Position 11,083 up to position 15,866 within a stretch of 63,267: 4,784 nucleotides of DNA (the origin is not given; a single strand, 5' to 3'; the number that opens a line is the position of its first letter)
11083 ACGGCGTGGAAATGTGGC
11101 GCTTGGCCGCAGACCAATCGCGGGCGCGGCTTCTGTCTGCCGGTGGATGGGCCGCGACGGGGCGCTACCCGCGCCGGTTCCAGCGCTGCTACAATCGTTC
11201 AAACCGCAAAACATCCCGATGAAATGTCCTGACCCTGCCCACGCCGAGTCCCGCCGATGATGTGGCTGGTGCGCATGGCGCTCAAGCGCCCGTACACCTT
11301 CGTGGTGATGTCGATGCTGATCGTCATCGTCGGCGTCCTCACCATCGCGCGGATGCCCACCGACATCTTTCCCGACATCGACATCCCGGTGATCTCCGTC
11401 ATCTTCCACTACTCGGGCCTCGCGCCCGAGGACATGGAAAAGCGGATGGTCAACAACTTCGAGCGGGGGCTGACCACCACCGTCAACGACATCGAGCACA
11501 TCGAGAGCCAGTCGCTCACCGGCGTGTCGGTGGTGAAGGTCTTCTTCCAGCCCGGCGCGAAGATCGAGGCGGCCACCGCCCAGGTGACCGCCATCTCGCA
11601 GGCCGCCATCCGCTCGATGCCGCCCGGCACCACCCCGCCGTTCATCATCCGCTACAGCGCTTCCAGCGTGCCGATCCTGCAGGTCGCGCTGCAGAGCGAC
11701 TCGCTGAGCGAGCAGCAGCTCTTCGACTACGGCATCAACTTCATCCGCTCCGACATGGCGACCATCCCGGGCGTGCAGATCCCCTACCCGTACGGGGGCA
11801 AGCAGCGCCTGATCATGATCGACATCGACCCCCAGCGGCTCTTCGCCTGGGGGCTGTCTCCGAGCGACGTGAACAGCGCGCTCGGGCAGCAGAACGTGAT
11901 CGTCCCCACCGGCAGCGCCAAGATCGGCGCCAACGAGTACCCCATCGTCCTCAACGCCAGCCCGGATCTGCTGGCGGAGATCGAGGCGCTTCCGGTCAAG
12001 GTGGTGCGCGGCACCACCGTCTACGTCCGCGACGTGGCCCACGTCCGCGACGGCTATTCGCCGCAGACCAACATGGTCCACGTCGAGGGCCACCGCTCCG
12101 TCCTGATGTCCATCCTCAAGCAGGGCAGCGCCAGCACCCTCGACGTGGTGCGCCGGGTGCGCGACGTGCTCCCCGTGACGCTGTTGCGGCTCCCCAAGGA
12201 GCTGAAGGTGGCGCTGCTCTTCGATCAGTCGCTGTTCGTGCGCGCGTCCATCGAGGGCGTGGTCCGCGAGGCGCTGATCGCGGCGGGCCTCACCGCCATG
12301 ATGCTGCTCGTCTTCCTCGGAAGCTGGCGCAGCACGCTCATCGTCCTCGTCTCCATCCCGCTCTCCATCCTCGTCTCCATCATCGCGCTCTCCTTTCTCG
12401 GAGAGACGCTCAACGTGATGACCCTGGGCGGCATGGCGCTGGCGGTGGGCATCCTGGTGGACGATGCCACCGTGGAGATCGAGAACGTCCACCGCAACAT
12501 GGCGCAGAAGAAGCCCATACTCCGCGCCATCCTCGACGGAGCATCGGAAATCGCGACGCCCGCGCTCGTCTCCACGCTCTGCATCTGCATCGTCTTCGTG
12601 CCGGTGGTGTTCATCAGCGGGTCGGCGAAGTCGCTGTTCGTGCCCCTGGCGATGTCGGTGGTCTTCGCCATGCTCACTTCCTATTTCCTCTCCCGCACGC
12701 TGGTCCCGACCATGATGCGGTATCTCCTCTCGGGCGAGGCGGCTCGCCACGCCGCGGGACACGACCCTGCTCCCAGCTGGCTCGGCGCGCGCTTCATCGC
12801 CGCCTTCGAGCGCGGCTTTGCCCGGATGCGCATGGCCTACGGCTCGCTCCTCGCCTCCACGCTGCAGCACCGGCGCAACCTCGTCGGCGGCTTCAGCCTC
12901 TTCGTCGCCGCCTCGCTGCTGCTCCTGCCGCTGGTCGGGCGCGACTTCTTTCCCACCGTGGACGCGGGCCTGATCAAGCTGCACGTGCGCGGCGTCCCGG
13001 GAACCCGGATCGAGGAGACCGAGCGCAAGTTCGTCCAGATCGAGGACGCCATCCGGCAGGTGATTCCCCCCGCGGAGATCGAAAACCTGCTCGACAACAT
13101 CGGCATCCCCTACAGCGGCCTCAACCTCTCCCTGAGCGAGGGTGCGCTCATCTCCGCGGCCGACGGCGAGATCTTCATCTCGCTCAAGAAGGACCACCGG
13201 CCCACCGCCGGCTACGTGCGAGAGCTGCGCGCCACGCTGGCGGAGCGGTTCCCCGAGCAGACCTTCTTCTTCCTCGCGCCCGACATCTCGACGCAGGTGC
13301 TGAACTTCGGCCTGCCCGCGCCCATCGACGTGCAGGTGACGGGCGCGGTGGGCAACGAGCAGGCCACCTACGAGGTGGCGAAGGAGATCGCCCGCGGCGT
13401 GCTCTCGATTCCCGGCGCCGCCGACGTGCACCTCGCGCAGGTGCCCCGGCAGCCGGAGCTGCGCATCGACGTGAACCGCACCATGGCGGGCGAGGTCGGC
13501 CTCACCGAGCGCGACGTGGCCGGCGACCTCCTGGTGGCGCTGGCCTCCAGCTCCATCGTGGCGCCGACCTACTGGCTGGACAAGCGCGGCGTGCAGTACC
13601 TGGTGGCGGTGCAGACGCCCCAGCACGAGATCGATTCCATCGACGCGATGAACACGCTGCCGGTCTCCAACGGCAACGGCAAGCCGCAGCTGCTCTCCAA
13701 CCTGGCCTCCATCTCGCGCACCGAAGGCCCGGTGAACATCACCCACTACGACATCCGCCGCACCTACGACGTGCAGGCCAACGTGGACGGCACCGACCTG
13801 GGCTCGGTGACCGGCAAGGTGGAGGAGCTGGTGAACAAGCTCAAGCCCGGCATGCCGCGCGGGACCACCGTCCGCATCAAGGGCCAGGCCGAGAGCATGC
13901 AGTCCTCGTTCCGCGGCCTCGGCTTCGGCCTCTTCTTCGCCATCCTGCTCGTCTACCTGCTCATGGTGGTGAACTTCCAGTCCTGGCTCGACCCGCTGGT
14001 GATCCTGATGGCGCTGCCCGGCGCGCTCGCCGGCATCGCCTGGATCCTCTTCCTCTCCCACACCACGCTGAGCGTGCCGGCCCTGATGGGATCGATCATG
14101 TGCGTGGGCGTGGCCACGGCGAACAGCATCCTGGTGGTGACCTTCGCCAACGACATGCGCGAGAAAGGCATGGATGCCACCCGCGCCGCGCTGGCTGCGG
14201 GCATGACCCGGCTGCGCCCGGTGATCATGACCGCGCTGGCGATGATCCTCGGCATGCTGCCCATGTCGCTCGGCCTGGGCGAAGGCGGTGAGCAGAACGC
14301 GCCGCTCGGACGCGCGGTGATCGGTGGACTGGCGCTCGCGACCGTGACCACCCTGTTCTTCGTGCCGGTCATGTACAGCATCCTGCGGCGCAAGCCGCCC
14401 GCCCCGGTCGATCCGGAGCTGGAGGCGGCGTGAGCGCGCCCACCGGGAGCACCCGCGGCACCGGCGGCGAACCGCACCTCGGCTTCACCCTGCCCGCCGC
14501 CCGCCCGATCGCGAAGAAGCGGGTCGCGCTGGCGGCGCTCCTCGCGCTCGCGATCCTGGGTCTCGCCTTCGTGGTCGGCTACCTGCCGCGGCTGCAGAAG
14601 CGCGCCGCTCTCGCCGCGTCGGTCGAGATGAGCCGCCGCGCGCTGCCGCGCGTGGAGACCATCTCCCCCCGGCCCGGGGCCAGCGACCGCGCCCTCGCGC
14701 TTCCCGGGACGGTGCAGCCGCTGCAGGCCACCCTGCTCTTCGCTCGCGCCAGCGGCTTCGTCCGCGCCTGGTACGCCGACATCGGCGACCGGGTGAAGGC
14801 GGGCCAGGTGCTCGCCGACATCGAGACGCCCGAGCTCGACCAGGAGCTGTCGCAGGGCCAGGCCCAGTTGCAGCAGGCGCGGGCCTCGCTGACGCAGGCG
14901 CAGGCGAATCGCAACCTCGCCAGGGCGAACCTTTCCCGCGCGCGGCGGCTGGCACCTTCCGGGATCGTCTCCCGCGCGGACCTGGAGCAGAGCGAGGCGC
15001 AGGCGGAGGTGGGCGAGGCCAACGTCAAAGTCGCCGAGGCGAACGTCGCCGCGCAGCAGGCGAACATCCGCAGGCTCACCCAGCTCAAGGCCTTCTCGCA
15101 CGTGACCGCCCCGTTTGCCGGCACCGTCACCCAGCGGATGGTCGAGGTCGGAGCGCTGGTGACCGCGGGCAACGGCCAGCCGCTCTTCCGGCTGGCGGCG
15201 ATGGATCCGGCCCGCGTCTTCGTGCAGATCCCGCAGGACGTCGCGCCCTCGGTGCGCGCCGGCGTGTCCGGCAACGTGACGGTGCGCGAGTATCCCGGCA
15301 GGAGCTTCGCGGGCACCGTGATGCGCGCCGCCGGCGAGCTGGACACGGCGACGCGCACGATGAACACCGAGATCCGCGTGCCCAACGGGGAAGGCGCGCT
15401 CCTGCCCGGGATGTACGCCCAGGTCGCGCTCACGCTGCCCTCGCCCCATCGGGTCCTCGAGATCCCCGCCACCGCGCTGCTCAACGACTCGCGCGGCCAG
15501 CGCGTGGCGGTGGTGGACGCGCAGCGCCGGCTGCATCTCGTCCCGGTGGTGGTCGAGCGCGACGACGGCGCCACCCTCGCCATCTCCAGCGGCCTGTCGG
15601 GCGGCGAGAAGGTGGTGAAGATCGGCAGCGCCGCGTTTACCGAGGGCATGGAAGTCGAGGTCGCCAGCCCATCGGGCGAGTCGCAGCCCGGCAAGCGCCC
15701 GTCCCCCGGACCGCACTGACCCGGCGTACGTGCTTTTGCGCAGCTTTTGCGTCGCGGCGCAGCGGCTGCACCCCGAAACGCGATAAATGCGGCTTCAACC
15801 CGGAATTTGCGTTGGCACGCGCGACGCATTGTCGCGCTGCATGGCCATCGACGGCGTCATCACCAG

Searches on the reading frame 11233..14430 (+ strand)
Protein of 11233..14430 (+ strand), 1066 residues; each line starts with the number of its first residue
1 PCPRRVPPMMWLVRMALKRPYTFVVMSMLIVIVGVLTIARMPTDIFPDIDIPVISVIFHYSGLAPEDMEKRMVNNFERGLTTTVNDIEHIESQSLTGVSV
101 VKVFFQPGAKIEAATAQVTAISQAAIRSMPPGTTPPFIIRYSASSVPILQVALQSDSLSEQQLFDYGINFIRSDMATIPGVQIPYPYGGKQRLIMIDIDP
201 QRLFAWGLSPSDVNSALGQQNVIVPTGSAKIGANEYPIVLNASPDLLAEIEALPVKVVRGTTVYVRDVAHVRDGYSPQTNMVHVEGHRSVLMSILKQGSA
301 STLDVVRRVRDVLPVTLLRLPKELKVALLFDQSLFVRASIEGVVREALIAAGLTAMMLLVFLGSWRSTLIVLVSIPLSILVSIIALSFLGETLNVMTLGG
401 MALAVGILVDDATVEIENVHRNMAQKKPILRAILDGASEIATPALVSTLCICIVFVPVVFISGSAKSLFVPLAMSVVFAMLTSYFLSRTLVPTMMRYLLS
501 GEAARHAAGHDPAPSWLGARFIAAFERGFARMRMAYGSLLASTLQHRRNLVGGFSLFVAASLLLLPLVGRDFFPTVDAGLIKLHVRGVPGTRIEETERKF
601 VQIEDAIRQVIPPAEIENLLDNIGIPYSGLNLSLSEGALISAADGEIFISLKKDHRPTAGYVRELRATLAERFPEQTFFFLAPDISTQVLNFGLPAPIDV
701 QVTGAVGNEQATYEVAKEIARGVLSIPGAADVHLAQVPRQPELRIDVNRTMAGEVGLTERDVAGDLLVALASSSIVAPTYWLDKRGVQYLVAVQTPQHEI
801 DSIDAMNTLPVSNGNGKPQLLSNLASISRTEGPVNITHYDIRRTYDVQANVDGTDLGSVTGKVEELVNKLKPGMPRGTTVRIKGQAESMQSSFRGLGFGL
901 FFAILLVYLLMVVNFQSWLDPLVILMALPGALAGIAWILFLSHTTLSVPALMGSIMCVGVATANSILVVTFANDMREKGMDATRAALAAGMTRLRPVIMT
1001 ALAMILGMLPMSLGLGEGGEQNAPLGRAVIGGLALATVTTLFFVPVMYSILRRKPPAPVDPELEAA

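Call 56: search_protein_families(library=pfam, proteins=[window:11233-14430:+], max_evalue=0.00001)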
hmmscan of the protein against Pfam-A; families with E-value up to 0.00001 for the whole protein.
window:11233-14430:+ (1066 aa): 2 families
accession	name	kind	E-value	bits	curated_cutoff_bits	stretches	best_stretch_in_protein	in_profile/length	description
PF00873.25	ACR_tran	-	4e-215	717.2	28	1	13-1051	2-1020/1021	AcrB/AcrD/AcrF family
PF03176.21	MMPL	-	4.2e-06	26.4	20.5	1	860-1054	107-305/333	MMPL family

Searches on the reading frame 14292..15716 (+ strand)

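Call 56: search_protein_families(library=pfam, proteins=[window:14292-15716:+], max_evalue=0.00001)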
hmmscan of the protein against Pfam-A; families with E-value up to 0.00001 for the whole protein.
window:14292-15716:+ (475 aa): 3 families
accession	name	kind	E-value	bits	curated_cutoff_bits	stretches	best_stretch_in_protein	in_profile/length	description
PF16576.10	HlyD_D23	-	3e-28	99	30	1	138-376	9-214/214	Barrel-sandwich domain of CusB or HlyD membrane-fusion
PF13437.12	HlyD_3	-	2.6e-15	57.5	22.2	1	271-373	2-106/106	HlyD family secretion protein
PF00364.28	Biotin_lipoyl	-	1.6e-06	28.3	22.1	0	155-179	15-38/73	Biotin-requiring enzyme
